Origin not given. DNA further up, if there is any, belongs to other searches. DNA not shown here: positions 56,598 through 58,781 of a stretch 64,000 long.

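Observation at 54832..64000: Head-to-tail array of at least five signal-peptide-less VSP cassettes, each ending in its own stop and poly(A) signal, spaced by exactly 12 nt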

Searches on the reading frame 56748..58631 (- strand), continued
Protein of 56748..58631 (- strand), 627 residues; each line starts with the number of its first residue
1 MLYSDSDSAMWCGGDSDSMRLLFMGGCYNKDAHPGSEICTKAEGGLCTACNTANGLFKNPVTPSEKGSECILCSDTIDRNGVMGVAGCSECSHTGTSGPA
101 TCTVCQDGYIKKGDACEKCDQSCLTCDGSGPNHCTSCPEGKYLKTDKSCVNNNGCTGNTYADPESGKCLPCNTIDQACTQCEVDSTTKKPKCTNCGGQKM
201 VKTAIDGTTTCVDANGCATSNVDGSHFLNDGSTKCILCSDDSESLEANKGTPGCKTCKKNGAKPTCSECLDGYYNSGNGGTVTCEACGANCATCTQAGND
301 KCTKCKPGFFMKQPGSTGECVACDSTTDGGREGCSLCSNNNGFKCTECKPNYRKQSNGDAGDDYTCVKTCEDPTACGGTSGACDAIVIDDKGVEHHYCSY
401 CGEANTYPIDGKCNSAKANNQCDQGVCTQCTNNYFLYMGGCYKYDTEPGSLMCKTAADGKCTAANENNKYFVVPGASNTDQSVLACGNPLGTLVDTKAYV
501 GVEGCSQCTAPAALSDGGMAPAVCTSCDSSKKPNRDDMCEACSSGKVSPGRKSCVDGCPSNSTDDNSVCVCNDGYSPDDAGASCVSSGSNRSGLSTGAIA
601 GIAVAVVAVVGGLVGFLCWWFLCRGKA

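Call 28: find_encoding_contigs(protein=P0004, flank=10000, max_places=5)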
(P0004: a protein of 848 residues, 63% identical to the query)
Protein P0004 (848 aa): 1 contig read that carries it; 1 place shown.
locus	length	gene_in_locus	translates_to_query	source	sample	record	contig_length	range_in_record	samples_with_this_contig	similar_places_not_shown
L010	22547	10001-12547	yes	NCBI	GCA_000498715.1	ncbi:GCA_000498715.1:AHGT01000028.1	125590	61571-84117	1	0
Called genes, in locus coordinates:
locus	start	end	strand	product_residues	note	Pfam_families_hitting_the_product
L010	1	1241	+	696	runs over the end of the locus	-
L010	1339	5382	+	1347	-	-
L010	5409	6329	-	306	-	PF06098:Radial_spoke_3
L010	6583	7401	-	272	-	-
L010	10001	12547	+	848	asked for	PF03302:VSP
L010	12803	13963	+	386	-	PF01553:Acyltransferase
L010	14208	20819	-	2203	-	-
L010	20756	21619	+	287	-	PF07719:TPR_2 (faint), PF13181:TPR_8 (faint), PF17874:TPR_MalT (faint), PF00515:TPR_1 (faint), PF13424:TPR_12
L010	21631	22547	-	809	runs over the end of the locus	PF00069:Pkinase, PF07714:PK_Tyr_Ser-Thr, PF13606:Ank_3 (faint), PF12796:Ank_2, PF13637:Ank_4 (faint), PF00023:Ank (faint), PF13857:Ank_5 (faint), PF12796:Ank_2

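Call 58: find_homologous_proteins(query=L010:6583-7401:-, max_evalue=1e-20)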
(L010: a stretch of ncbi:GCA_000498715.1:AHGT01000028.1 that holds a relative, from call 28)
Query L010:6583-7401:- (272 aa): 11 proteins with E <= 1e-20 among 3107 candidates.
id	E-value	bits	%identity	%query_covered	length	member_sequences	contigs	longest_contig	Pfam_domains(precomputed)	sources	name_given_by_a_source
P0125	4.0e-170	583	99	100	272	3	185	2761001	-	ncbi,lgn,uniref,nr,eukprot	ncbi:hypothetical protein GL50803_0095451 [Giardia duodenalis]|uniref:Uncharacterized protein n=1 Ta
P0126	3.6e-112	393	68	100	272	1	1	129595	-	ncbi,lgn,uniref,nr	ncbi:Hypothetical protein GLP15_818 [Giardia lamblia P15]|uniref:Uncharacterized protein n=1 Tax=Gia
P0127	2.2e-107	377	63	100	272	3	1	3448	-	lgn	-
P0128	4.1e-105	369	64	100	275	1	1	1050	-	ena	-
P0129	1.7e-102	361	62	100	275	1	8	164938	-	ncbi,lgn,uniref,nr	ncbi:Hypothetical protein GSB_150093 [Giardia duodenalis]|uniref:MARVEL domain-containing protein n=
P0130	7.0e-101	356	63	100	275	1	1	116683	-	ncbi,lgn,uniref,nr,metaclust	ncbi:hypothetical protein QR46_0480 [Giardia duodenalis assemblage B]|uniref:Uncharacterized protein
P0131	8.0e-101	355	61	100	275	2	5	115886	-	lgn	-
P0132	2.7e-99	350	61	100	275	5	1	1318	-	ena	-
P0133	3.4e-97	343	60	100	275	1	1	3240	-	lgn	-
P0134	2.2e-82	295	60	83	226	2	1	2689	-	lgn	-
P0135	2.2e-60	223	62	67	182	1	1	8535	-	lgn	-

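Call 59: find_encoding_contigs(protein=P0125, flank=10000, max_places=4)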
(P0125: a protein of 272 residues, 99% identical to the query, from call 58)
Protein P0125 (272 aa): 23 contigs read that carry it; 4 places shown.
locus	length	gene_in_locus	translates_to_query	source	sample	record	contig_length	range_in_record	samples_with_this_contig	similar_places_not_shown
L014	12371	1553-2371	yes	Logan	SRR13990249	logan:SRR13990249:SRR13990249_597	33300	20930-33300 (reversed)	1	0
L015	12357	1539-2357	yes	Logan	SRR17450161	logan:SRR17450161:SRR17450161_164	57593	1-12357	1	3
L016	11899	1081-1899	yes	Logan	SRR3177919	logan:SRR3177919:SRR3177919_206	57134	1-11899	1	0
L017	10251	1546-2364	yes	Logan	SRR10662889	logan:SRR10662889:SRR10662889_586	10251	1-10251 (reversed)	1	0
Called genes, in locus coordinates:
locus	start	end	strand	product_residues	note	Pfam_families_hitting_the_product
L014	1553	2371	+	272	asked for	-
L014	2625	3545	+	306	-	PF06098:Radial_spoke_3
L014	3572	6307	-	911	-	-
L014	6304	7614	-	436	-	-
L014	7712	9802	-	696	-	-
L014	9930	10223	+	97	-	PF01990:ATP-synt_F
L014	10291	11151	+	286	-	-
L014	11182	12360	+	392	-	PF00265:TK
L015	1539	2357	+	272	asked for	-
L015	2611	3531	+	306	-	PF06098:Radial_spoke_3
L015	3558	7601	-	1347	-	-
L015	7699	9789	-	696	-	-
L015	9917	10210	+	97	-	PF01990:ATP-synt_F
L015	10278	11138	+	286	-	-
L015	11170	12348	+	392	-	PF00265:TK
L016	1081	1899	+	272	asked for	-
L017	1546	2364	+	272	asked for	-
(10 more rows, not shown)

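Call 62: find_encoding_contigs(protein=P0010, flank=10000, max_places=4)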
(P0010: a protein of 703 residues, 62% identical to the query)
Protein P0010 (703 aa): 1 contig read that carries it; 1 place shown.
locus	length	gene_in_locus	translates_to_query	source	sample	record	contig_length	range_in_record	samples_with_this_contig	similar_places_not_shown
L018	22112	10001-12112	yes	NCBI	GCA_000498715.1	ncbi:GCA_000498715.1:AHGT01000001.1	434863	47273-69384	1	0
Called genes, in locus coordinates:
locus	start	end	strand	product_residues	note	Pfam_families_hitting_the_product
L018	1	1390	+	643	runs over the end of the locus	-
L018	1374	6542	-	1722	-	-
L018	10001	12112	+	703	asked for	PF03302:VSP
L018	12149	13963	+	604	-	PF03302:VSP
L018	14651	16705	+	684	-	PF03302:VSP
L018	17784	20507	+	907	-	PF00023:Ank (faint), PF12796:Ank_2, PF13606:Ank_3 (faint), PF13857:Ank_5 (faint), PF12796:Ank_2, PF13637:Ank_4 (weak), PF12796:Ank_2, PF13920:zf-C3HC4_3, +2 more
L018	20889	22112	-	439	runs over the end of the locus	-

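Call 78: search_protein_families(library=pfam, proteins=[window:56751-58631:-], max_evalue=0.001)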
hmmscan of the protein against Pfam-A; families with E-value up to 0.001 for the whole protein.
window:56751-58631:- (627 aa): 1 family
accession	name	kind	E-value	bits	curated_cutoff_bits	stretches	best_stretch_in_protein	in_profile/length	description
PF03302.18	VSP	-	2.9e-39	135.5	31.4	3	331-627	111-397/397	Giardia variant-specific surface protein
